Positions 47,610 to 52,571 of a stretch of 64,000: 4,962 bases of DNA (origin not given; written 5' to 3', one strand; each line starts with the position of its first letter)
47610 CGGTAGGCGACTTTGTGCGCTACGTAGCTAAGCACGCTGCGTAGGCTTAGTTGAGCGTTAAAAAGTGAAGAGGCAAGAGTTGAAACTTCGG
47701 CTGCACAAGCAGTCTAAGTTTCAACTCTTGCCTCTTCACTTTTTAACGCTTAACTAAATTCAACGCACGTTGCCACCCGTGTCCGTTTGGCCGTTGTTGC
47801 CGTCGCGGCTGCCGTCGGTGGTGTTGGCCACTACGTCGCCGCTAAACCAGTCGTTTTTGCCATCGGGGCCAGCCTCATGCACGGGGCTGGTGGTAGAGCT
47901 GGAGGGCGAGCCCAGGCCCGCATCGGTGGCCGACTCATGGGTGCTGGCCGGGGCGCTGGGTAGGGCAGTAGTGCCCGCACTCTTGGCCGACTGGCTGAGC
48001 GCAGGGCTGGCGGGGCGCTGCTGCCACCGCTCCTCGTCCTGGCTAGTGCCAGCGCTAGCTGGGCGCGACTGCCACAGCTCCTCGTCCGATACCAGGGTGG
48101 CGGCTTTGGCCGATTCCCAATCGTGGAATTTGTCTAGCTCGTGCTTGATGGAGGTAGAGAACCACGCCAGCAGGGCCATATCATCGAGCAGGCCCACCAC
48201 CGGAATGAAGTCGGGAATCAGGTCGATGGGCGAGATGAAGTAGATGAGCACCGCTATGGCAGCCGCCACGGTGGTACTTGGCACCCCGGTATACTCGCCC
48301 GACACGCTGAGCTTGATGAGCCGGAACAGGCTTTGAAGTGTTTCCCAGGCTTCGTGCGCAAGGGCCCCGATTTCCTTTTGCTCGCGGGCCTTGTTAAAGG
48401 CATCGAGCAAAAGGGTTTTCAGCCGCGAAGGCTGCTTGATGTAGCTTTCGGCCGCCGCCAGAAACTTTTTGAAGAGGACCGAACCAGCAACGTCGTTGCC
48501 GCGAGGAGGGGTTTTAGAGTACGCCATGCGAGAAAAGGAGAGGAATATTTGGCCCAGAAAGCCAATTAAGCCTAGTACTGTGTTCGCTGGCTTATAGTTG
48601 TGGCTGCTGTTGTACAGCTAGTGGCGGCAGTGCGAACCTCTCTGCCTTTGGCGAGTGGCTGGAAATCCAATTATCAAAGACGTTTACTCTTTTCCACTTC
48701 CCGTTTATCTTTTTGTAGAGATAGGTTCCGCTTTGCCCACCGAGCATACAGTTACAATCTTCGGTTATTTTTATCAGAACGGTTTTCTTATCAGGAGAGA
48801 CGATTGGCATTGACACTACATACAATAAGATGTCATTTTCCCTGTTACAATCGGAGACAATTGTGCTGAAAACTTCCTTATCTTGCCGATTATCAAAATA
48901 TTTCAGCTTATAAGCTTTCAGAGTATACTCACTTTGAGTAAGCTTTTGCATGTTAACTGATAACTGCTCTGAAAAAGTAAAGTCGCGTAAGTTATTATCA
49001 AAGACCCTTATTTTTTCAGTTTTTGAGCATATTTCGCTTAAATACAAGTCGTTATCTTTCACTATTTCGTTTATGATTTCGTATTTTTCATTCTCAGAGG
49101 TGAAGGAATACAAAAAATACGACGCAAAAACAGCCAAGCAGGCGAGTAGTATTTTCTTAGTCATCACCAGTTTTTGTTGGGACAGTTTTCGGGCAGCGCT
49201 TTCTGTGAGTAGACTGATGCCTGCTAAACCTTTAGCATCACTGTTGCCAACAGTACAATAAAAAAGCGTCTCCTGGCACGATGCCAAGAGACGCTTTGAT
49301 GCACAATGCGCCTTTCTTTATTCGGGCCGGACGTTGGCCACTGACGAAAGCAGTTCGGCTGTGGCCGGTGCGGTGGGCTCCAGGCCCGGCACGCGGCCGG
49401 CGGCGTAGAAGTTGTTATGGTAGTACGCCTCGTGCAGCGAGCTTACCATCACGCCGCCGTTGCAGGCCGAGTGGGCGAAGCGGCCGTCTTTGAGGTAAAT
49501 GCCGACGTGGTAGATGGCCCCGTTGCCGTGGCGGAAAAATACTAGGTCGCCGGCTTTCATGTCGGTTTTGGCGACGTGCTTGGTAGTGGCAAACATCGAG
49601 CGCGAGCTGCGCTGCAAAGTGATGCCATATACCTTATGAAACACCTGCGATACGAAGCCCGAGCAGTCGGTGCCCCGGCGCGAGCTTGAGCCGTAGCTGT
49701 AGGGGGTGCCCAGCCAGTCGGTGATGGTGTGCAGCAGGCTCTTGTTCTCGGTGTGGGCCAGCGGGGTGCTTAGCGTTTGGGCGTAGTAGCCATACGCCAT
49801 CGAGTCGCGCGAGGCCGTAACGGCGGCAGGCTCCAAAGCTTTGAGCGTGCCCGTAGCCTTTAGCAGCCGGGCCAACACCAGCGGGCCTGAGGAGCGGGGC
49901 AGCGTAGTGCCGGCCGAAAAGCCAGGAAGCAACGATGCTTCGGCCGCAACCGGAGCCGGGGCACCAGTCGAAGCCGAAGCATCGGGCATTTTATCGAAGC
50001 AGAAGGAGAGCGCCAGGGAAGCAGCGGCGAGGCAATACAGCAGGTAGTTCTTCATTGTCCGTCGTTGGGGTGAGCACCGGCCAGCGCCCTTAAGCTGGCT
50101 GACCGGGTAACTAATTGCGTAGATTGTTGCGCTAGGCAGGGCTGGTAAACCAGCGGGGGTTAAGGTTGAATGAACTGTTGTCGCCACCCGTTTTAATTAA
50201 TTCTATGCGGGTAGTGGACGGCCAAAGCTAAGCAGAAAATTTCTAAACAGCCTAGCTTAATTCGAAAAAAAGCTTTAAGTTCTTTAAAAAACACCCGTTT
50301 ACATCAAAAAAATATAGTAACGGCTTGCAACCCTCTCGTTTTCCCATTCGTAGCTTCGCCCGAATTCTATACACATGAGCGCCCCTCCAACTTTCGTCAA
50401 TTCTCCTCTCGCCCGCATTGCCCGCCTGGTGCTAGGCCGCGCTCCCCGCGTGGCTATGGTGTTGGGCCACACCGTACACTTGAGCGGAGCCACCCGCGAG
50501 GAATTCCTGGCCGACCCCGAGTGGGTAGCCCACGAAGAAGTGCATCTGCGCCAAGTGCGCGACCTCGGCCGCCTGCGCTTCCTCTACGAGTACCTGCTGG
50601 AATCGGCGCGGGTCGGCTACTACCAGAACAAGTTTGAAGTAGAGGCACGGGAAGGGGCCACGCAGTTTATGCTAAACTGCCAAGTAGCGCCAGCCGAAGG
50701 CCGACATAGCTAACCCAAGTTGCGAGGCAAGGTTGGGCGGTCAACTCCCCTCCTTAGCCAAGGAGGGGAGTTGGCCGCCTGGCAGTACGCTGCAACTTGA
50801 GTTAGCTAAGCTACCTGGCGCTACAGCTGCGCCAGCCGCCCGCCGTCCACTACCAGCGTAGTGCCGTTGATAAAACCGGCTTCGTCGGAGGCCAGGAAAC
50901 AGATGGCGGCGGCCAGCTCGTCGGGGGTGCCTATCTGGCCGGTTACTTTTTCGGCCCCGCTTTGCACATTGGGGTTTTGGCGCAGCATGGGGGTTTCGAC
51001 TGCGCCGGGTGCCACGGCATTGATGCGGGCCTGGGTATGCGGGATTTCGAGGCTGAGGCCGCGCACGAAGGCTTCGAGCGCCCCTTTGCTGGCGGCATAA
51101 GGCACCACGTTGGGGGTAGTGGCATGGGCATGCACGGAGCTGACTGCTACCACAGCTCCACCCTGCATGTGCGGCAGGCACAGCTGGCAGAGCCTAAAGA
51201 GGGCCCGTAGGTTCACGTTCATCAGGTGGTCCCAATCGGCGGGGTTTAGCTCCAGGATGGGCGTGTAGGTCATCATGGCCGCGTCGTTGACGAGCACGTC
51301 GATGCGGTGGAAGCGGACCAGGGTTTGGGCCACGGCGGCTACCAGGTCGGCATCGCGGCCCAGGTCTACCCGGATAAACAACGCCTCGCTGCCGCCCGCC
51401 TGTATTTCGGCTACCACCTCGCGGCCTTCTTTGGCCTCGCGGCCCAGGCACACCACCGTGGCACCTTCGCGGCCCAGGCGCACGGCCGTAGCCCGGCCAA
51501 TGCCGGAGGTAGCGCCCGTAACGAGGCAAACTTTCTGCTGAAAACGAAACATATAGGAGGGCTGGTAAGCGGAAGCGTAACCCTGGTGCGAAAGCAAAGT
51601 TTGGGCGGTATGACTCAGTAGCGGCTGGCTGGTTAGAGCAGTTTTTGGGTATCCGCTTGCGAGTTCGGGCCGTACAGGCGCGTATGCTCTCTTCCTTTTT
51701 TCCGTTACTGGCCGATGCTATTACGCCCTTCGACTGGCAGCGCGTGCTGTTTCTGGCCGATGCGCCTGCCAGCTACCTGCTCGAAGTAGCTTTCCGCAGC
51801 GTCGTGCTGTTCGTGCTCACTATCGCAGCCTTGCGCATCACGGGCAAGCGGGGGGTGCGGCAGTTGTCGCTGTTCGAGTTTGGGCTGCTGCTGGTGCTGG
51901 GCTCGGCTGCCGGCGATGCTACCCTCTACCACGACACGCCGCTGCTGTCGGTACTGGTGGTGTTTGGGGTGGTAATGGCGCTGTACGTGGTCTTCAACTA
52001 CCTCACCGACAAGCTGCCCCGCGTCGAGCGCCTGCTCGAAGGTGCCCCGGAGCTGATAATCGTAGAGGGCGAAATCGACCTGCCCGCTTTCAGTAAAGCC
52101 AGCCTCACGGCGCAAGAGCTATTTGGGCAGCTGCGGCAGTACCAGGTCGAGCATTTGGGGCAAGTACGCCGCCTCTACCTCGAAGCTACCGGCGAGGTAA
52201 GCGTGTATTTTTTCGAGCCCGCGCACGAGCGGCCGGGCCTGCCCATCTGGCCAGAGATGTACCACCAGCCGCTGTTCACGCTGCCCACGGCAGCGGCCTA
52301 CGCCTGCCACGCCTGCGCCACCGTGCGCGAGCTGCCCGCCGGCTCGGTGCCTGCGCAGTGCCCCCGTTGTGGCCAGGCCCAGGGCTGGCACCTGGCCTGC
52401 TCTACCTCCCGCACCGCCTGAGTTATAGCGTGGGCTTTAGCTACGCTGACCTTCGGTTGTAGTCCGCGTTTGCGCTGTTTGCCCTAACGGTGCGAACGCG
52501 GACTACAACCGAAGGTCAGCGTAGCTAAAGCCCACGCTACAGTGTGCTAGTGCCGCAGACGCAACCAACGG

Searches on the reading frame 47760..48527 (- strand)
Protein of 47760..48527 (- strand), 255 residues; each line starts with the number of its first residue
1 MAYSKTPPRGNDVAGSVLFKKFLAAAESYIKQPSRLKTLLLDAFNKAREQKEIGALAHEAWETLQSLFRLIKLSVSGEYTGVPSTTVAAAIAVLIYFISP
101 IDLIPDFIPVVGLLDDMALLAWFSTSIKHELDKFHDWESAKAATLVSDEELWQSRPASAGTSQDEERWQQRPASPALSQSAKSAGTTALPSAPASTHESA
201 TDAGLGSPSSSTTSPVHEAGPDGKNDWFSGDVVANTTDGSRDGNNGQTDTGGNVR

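Call 62: search_protein_families(library=ncbifam, proteins=[window:47760-48527:-], max_evalue=0.01)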
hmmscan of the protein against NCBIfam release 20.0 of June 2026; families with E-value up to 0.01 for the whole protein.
window:47760-48527:- (255 aa): 0 families

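Call 63: search_protein_families(library=pfam, proteins=[window:47760-48527:-], max_evalue=0.01)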
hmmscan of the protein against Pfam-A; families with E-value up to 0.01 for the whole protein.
window:47760-48527:- (255 aa): 2 families
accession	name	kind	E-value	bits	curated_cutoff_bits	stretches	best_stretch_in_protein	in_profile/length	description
PF06803.17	DUF1232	-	2.4e-14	53.2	23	1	87-122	2-37/37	Protein of unknown function (DUF1232)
PF10136.14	SpecificRecomb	-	0.0092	14.8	24.6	0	30-110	90-169/639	Site-specific recombinase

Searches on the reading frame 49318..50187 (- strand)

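Call 62: search_protein_families(library=ncbifam, proteins=[window:49318-50187:-], max_evalue=0.01)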
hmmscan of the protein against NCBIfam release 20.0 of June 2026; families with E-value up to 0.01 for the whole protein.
window:49318-50187:- (289 aa): 10 families
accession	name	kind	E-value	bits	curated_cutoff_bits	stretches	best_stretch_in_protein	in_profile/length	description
NF008096.1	PRK10838.1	equivalog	4.4e-28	98.3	186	1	151-266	71-185/189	bifunctional murein DD-endopeptidase/murein LD-carboxypeptidase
NF010495.0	PRK13914.1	equivalog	6.7e-18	64.9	647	1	147-266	365-481/481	invasion associated endopeptidase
NF038345.1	wall_hydro_RipC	exception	2e-15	57.1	425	1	135-258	238-358/362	peptidoglycan hydrolase RipC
NF040678.1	EntFM_CwpFM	equivalog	1.3e-11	44.2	720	1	145-258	309-422/430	enterotoxin EntFM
NF046048.1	NlpC_P60_DIP1281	equivalog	1.1e-09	37.6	517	1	162-236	487-558/587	DIP1281 family NlpC/P60 protein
NF033742.1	NlpC_p60_RipB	exception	3.7e-09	36.5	335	1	170-252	112-192/206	NlpC/P60 family peptidoglycan endopeptidase RipB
NF008552.0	PRK11479.1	equivalog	8.3e-08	31.7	279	1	184-273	39-138/274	YaeF family permuted papain-like enzyme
NF033741.1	NlpC_p60_RipA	exception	1.1e-07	31.3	625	1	171-244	364-434/457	NlpC/P60 family peptidoglycan endopeptidase RipA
TIGR02219.1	phage_NlpC_fam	hypoth_equivalog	1e-06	29.3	81.9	1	155-255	5-123/134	putative phage cell wall peptidase, NlpC/P60 family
NF033743.1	NlpC_inact_RipD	exception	4e-06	26.5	215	1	164-250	84-166/181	NlpC/P60 family peptidoglycan-binding protein RipD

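Call 63: search_protein_families(library=pfam, proteins=[window:49318-50187:-], max_evalue=0.01)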
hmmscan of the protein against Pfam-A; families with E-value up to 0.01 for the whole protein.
window:49318-50187:- (289 aa): 2 families
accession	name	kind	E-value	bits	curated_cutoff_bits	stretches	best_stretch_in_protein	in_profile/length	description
PF00877.26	NLPC_P60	-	4.2e-28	97.8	23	1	160-264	1-104/105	NlpC/P60 family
PF05257.22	CHAP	-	0.0054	17.6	26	1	168-231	5-66/81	CHAP domain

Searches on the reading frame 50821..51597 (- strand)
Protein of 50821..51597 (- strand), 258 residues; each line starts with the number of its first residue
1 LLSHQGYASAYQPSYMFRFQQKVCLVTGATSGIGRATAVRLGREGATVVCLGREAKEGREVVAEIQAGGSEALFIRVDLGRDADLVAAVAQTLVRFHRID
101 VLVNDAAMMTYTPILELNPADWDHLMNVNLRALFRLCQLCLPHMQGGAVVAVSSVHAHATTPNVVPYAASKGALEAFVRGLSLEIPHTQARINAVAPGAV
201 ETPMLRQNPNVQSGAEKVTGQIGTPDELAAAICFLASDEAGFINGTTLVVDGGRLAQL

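Call 62: search_protein_families(library=ncbifam, proteins=[window:50821-51597:-], max_evalue=0.01)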
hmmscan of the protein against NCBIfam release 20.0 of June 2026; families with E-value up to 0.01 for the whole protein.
window:50821-51597:- (258 aa): 233 families (the best 25 are shown)
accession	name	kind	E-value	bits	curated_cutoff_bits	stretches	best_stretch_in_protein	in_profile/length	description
NF004791.0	PRK06138.1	equivalog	3.5e-62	210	312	1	18-256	2-251/252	SDR family oxidoreductase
NF005559.1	PRK07231.1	subfamily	9.3e-60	202.2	215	1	18-255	1-248/249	glucose 1-dehydrogenase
NF004818.0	PRK06172.1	equivalog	6e-58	196.1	336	1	17-257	3-253/253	SDR family oxidoreductase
NF052558.1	MBtsdlDhBudC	equivalog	3.5e-56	190.6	270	1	19-256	1-243/250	meso-2,3-butanediol dehydrogenase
NF009468.0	PRK12826.1-4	equivalog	6e-54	183.4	318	1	17-255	3-248/256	SDR family oxidoreductase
NF009466.0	PRK12826.1-2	subfamily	1.3e-51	175.5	222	1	20-255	2-245/248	3-oxoacyl-ACP reductase FabG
NF004203.0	PRK05653.2-4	subfamily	4.6e-51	173.7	313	1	18-254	3-256/260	3-oxoacyl-ACP reductase FabG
NF005975.0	PRK08063.1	equivalog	5.6e-51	173.2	328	1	19-254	2-246/250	enoyl-[acyl-carrier-protein] reductase FabL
TIGR01830.1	3oxo_ACP_reduc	equivalog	6.3e-50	170.1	297.75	1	24-253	1-237/239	3-oxoacyl-[acyl-carrier-protein] reductase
NF009384.0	PRK12743.1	equivalog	1.1e-49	169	264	1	19-254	4-247/258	SDR family oxidoreductase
NF006493.1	PRK08936.1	subfamily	4.1e-49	167.2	420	1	19-253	5-249/261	glucose-1-dehydrogenase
NF004197.0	PRK05653.1-1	equivalog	7.1e-49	166.7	332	1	19-254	5-246/249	3-oxoacyl-ACP reductase FabG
NF005469.0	PRK07063.1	equivalog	1.2e-48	165.9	306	1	16-254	2-254/260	SDR family oxidoreductase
NF005681.0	PRK07478.1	subfamily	1.7e-48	165.2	267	1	17-254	2-249/254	SDR family oxidoreductase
NF004847.0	PRK06198.1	subfamily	5.6e-48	163.5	240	1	18-251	4-252/269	oxidoreductase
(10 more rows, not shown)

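Call 63: search_protein_families(library=pfam, proteins=[window:50821-51597:-], max_evalue=0.01)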
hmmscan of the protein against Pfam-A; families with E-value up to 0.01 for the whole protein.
window:50821-51597:- (258 aa): 4 families
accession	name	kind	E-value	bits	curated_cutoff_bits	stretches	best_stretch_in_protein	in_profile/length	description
PF13561.12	adh_short_C2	-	1.1e-57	195.8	27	1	28-253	1-234/236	Enoyl-(Acyl carrier protein) reductase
PF00106.31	adh_short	-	1.7e-53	181.4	26.6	1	22-208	1-190/195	short chain dehydrogenase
PF08659.16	KR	-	9.7e-18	65.2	22.6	1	24-180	3-162/180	KR domain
PF01370.27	Epimerase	-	1.8e-06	28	20.9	1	25-179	2-154/240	NAD dependent epimerase/dehydratase family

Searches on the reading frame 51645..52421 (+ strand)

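Call 62: search_protein_families(library=ncbifam, proteins=[window:51645-52421:+], max_evalue=0.01)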
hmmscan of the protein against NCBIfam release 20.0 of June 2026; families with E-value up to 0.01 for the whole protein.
window:51645-52421:+ (258 aa): 0 families

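Call 63: search_protein_families(library=pfam, proteins=[window:51645-52421:+], max_evalue=0.01)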
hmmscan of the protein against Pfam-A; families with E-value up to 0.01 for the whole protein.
window:51645-52421:+ (258 aa): 2 families
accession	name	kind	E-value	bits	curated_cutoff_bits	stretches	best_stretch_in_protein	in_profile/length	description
PF04239.17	DUF421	-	1.1e-11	44.8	23.6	1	123-188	2-67/129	YetF C-terminal domain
PF20730.2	YetF_N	-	0.00069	19.8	26.5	1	47-120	3-76/76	YetF N-terminal transmembrane domain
